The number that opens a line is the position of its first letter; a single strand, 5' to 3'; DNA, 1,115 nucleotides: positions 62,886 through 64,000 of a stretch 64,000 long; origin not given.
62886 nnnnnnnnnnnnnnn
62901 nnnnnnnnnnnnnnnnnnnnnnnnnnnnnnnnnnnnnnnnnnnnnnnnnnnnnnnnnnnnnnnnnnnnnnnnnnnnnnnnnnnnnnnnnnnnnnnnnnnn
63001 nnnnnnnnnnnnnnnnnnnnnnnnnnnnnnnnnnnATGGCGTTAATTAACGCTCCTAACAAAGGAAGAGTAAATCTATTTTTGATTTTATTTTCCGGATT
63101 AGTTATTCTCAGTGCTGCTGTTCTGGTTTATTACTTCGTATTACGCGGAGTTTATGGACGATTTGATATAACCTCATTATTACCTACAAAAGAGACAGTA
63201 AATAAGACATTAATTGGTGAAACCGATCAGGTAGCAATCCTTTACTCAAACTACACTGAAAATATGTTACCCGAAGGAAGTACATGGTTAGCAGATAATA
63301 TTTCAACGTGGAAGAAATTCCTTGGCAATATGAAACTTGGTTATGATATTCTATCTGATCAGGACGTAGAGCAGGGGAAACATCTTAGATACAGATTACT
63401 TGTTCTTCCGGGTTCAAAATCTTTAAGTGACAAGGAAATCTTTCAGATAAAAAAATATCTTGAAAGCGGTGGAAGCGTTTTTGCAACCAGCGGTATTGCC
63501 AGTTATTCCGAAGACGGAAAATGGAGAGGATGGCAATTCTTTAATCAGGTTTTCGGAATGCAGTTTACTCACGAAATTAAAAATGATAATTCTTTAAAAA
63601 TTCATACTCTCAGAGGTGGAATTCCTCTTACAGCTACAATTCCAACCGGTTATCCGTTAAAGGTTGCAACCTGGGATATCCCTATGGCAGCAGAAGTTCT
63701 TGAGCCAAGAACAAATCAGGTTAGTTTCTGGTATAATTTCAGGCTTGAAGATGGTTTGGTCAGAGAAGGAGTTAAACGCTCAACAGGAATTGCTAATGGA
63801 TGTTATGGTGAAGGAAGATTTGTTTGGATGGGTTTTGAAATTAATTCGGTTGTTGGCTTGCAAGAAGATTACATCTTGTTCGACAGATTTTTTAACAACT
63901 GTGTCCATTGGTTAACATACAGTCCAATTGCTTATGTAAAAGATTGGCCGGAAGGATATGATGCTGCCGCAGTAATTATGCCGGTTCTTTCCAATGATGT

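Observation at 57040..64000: Synthase-dependent exopolysaccharide operon with a non-canonical gene set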

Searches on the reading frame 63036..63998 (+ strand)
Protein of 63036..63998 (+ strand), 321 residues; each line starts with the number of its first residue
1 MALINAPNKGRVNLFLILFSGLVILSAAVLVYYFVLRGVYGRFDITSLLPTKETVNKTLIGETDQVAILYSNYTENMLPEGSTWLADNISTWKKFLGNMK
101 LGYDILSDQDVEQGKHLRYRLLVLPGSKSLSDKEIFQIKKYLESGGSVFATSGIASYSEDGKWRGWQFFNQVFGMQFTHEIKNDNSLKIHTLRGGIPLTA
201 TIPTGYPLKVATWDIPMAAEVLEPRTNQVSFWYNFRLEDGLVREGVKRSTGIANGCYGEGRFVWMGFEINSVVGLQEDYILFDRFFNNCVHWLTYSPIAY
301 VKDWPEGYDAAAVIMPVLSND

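Call 8: search_protein_families(library=ncbifam, proteins=[window:63036-63998:+], max_evalue=0.1)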
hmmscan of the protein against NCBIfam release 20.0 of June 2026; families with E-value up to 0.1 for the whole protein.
window:63036-63998:+ (321 aa): 0 families

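Call 9: search_protein_families(library=pfam, proteins=[window:63036-63998:+], max_evalue=1)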
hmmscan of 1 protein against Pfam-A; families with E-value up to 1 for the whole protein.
window:63036-63998:+ (321 aa): 4 families
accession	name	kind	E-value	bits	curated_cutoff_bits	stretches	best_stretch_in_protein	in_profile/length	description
PF09822.16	ABC_transp_aux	-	0.00013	21.8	34.7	1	103-150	29-78/288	ABC-type uncharacterized transport system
PF23355.1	IFT52_GIFT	-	0.014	14.9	27.2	1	92-151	18-79/246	IFT52 GIFT domain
PF08532.16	Glyco_hydro_42M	-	0.075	13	25.8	1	85-151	28-90/207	Beta-galactosidase trimerisation domain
PF03525.20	Meiotic_rec114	-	0.14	12.7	23.8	0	136-193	2-56/133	Meiotic recombination protein Rec7 N-terminal domain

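Call 13: find_homologous_proteins(query=window:63036-63998:+)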
Query window:63036-63998:+ (321 aa): 63 proteins with E <= 0.001 among 1938 candidates.
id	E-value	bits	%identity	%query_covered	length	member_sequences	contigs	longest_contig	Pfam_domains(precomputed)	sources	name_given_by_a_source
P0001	9.2e-145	500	65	97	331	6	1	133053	-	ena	-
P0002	1.6e-143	496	65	97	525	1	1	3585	PF01522.27,PF08532.17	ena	-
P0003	3.5e-143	495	66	97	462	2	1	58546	PF01522.27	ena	-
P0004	5.4e-142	491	65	97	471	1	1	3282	PF01522.27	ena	-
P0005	3.0e-141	488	64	96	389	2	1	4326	PF08532.17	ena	-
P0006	2.4e-139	482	64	98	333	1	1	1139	PF08532.17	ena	-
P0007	2.8e-137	475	66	92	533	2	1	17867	PF01522.27,PF08532.17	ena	-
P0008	1.4e-136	473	62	99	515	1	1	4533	PF08532.17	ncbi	ncbi:MAG: hypothetical protein ACM3MI_11885, partial [Clostridiales bacterium]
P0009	3.4e-135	469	59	99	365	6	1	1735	-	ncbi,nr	ncbi:MAG: hypothetical protein HKM87_11475, partial [Ignavibacteriaceae bacterium]|nr:hypothetical p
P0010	4.1e-133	462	59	99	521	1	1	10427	PF01522.27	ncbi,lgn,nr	ncbi:MAG TPA: polysaccharide deacetylase family protein [Ignavibacteriaceae bacterium]|nr:polysaccha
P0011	2.1e-130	453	59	97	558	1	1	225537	-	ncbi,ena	-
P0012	2.4e-130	453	61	98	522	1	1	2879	PF08532.17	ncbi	ncbi:MAG: hypothetical protein ACM3RX_01990, partial [Methanococcaceae archaeon]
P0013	2.1e-128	446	59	96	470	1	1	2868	PF01522.27,PF08532.17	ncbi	ncbi:MAG: polysaccharide deacetylase family protein, partial [Candidatus Aquicultor sp.]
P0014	5.1e-128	445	58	98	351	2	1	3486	-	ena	-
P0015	4.6e-127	442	63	86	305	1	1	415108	-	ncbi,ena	-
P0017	4.4e-126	439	58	97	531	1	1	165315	PF01522.27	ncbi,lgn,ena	-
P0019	2.4e-125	436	58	97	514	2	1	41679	PF01522.27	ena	-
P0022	1.6e-115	404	54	97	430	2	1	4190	PF01522.27,PF09822.17,PF23355.2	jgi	-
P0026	1.6e-111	391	64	77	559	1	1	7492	PF01522.27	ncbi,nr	ncbi:MAG: polysaccharide deacetylase family protein, partial [Ignavibacteriaceae bacterium]|nr:polys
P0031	6.1e-109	382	64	76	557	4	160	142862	PF01522.27,PF08532.17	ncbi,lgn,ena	-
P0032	2.0e-108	381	64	76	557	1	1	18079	PF01522.27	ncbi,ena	-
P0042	8.9e-89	316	66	62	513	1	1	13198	PF01522.27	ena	-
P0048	1.0e-82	296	68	57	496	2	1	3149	PF01522.27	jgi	-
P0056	2.3e-68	249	66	48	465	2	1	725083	PF01522.27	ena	-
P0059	8.1e-29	119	70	23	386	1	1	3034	PF01522.27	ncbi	ncbi:MAG: polysaccharide deacetylase family protein, partial [Ignavibacteriaceae bacterium]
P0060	8.6e-29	119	67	25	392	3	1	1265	PF01522.27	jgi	jgi:peptidoglycan/xylan/chitin deacetylase (PgdA/CDA1 family)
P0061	2.5e-25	107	60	25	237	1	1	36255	PF01522.27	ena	-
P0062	5.6e-21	93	71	18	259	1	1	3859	PF01522.27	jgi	-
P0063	1.9e-13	68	65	16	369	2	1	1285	PF01522.27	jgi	-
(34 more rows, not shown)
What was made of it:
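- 63036..64000 (+): P5: the N-terminal 321 aa of a protein that is 633 aa in close relatives. It has a membrane anchor, a periplasmic GIFT/GATase1-like domain, a CE4-fold domain and an Ig-like C-terminal domain. Homologues of 520-560 aa carry PF01522 (call 13).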

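Call 14: find_encoding_contigs(protein=P0031, flank=10000, max_places=4)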
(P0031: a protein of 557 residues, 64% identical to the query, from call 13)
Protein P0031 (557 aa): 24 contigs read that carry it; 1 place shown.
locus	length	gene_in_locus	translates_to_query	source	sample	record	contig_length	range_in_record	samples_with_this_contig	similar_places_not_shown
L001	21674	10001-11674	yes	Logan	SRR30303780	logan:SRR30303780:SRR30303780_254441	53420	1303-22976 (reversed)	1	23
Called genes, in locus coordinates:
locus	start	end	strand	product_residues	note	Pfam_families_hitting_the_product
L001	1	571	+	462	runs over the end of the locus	PF00365:PFK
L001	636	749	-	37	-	-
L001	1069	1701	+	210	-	PF04116:FA_hydroxylase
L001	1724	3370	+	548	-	PF02927:CelD_N, PF00759:Glyco_hydro_9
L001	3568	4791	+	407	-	PF06745:ATPase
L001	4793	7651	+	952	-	PF13174:TPR_6 (faint), PF13424:TPR_12 (faint), PF13428:TPR_14 (faint), PF14559:TPR_19 (faint), PF14561:TPR_20 (faint), PF00515:TPR_1 (faint), PF07719:TPR_2 (faint), PF23914:TPR_CcmH_CycH (weak), +4 more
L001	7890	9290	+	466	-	PF13506:Glyco_transf_21, PF00535:Glycos_transf_2, PF10111:Glyco_tranf_2_2, PF13641:Glyco_tranf_2_3, PF01644:Chitin_synth_1 (weak), PF03142:Chitin_synth_2 (weak), PF13632:Glyco_trans_2_3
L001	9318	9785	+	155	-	-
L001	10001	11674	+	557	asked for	PF08532:Glyco_hydro_42M (faint), PF01522:Polysacc_deac_1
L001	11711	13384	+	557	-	-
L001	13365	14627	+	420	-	PF00041:fn3 (weak)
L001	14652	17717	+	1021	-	PF00989:PAS (weak), PF13188:PAS_8 (weak), PF08447:PAS_3 (weak), PF13426:PAS_9, PF00989:PAS, PF08448:PAS_4 (weak), PF00512:HisKA, PF00072:Response_reg, +1 more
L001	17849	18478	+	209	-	PF01726:LexA_DNA_bind, PF00717:Peptidase_S24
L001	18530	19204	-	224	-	PF08843:AbiEii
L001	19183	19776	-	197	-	-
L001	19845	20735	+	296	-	PF01904:DUF72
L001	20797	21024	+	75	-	PF04255:DUF433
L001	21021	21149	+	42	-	PF18480:DUF5615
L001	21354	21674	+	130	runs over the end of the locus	PF13366:PDDEXK_3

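Call 15: find_encoding_contigs(protein=P0011, flank=10000, max_places=3)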
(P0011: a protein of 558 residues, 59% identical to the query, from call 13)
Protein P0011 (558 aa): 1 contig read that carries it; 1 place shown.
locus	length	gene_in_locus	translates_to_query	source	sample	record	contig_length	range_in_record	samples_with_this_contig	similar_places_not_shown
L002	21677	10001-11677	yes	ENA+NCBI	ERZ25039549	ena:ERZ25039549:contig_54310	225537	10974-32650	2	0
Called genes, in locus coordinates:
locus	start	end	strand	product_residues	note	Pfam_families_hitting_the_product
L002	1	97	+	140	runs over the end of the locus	PF00903:Glyoxalase, PF13669:Glyoxalase_4 (weak)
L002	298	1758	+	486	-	PF02055:Glyco_hydro_30, PF17189:Glyco_hydro_30C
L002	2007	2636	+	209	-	PF04116:FA_hydroxylase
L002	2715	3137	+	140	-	PF00072:Response_reg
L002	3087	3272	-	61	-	-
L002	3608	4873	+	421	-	PF06745:ATPase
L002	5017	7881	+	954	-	PF13371:TPR_9 (faint), PF14561:TPR_20 (faint), PF00515:TPR_1 (faint), PF07719:TPR_2 (faint), PF12895:ANAPC3 (faint), PF23914:TPR_CcmH_CycH (weak), PF13432:TPR_16 (weak), PF14559:TPR_19 (weak), +8 more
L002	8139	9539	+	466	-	PF13506:Glyco_transf_21, PF00535:Glycos_transf_2, PF10111:Glyco_tranf_2_2, PF13641:Glyco_tranf_2_3, PF01644:Chitin_synth_1 (faint), PF03142:Chitin_synth_2 (weak), PF13632:Glyco_trans_2_3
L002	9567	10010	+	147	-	-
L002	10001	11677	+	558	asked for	-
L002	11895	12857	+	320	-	-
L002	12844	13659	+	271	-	PF01522:Polysacc_deac_1 (weak)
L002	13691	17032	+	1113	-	PF08448:PAS_4 (faint), PF13188:PAS_8 (faint), PF13426:PAS_9 (weak), PF24820:Diguanyl_cycl_sensor (faint), PF08447:PAS_3 (faint), PF00989:PAS (weak), PF13426:PAS_9, PF00072:Response_reg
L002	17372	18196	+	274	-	PF07715:Plug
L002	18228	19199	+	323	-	PF00593:TonB_dep_Rec_b-barrel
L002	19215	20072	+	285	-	PF00494:SQS_PSY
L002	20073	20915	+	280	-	PF00494:SQS_PSY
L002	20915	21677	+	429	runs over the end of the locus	PF00070:Pyr_redox (faint), PF01266:DAO (weak), PF01593:Amino_oxidase, PF07992:Pyr_redox_2 (faint), PF13450:NAD_binding_8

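Call 26: search_protein_families(library=pfam, proteins=[L001:10001-11674:+, L001:11711-13384:+, L001:13365-14627:+, L001:14652-17717:+, L001:9318-9785:+, L002:11895-12857:+, L002:12844-13659:+], max_evalue=0.1)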
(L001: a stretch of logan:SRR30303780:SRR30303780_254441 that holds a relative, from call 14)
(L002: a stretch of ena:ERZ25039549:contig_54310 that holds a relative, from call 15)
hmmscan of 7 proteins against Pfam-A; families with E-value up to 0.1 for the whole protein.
L001:10001-11674:+ (557 aa): 4 families
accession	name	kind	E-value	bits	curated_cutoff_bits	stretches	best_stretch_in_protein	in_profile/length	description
PF01522.26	Polysacc_deac_1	-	5.1e-08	33.4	23.1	1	246-356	18-122/124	Polysaccharide deacetylase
PF08532.16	Glyco_hydro_42M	-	1.5e-05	25.1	25.8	1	11-88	30-103/207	Beta-galactosidase trimerisation domain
PF09822.16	ABC_transp_aux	-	0.008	15.9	34.7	1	42-87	45-91/288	ABC-type uncharacterized transport system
PF18321.7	3HCDH_RFF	-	0.057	14.2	23.6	0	225-249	22-46/69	3-hydroxybutyryl-CoA dehydrogenase reduced Rossmann-fold domain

L001:11711-13384:+ (557 aa): 4 families
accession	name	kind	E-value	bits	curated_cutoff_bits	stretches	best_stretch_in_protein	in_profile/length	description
PF08532.16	Glyco_hydro_42M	-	0.00019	21.4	25.8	1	57-121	39-99/207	Beta-galactosidase trimerisation domain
PF22369.2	GLMA_2nd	-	0.00089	19.4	27.7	1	58-127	27-96/138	GLMA-like, second domain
PF23355.1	IFT52_GIFT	-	0.011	15.3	27.2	1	64-118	29-86/246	IFT52 GIFT domain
PF13709.12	DUF4159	-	0.069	13.1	25.9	0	71-111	43-85/202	Domain of unknown function (DUF4159)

L001:13365-14627:+ (420 aa): 6 families
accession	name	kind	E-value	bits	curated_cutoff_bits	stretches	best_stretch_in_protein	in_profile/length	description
PF00041.27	fn3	-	4.1e-13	49.8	25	2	236-320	2-82/84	Fibronectin type III domain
PF25059.1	FN3_DSCAM-DSCAML_C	-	4.5e-05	24.1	39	0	157-237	12-89/89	DSCAM/DSCAML C-terminal Fn3-like domain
PF21605.3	CRLF2-like_D2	-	0.00011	22.6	27.3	0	138-216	1-78/94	Cytokine receptor-like factor 2-like, D2 domain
PF24489.1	Ig_J_second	-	0.00017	22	27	1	191-223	58-89/105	Tip attachment protein J second Ig-like domain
PF16656.11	Pur_ac_phosph_N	-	0.036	15.1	30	0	240-323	6-93/93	Purple acid Phosphatase, N-terminal domain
PF16655.11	PhoD_N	-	0.061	14.3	30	0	270-311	41-78/90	PhoD-like phosphatase, N-terminal domain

L001:14652-17717:+ (1021 aa): 10 families
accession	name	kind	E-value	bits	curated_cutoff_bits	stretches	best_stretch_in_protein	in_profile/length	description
PF13426.13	PAS_9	-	4.7e-26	91.5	27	2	292-392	2-103/103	PAS domain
PF00989.32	PAS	-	6.2e-21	75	22.6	2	403-506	3-108/113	PAS fold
PF13188.13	PAS_8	-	5.8e-15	55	21.8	2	284-336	4-50/65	PAS domain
PF00072.30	Response_reg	-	7.7e-15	55.5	30.2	1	921-1015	18-110/111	Response regulator receiver domain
PF08447.18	PAS_3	-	1.5e-13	51.2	25.6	2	305-371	2-71/89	PAS fold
PF08448.16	PAS_4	-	2.7e-13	50.5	23.1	2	407-507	1-101/110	PAS fold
PF00512.31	HisKA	-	7.9e-08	32.7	26.9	1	547-609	3-63/66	His Kinase A (phospho-acceptor) domain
PF18095.7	PAS_12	-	0.0012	18.9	22.6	0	280-324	45-89/153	UPF0242 C-terminal PAS-like domain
PF20274.4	cREC_REC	-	0.0085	17.2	27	1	927-976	15-65/88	Cyclic-phosphate processing Receiver domain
PF24820.1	Diguanyl_cycl_sensor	-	0.02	15.3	28.1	0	414-461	9-56/109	Diguanylate cyclase-like sensor domain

L001:9318-9785:+ (155 aa): 0 families

L002:11895-12857:+ (320 aa): 3 families
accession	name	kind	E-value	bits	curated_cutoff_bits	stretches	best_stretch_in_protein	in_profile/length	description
PF17857.7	AAA_lid_1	-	0.0083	16.9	21.3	1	96-127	45-76/100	AAA+ lid domain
PF08532.16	Glyco_hydro_42M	-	0.015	15.3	25.8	1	55-137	31-109/207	Beta-galactosidase trimerisation domain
PF03853.21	YjeF_N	-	0.032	14.6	24.9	1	86-175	53-145/169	YjeF-related protein N-terminus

L002:12844-13659:+ (271 aa): 4 families
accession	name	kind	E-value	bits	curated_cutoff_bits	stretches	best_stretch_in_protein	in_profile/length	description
PF01522.26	Polysacc_deac_1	-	4e-06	27.2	23.1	1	11-72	60-121/124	Polysaccharide deacetylase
PF10096.14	DUF2334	-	4.6e-05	23.5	26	1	10-151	67-191/203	Uncharacterized protein conserved in bacteria (DUF2334)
PF03065.20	Glyco_hydro_57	-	0.0037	17.1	21.2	1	34-85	128-179/291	Glycosyl hydrolase family 57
PF18923.6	DUF5673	-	0.088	13.2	26.7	0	234-254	20-37/66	Domain of unknown function (DUF5673)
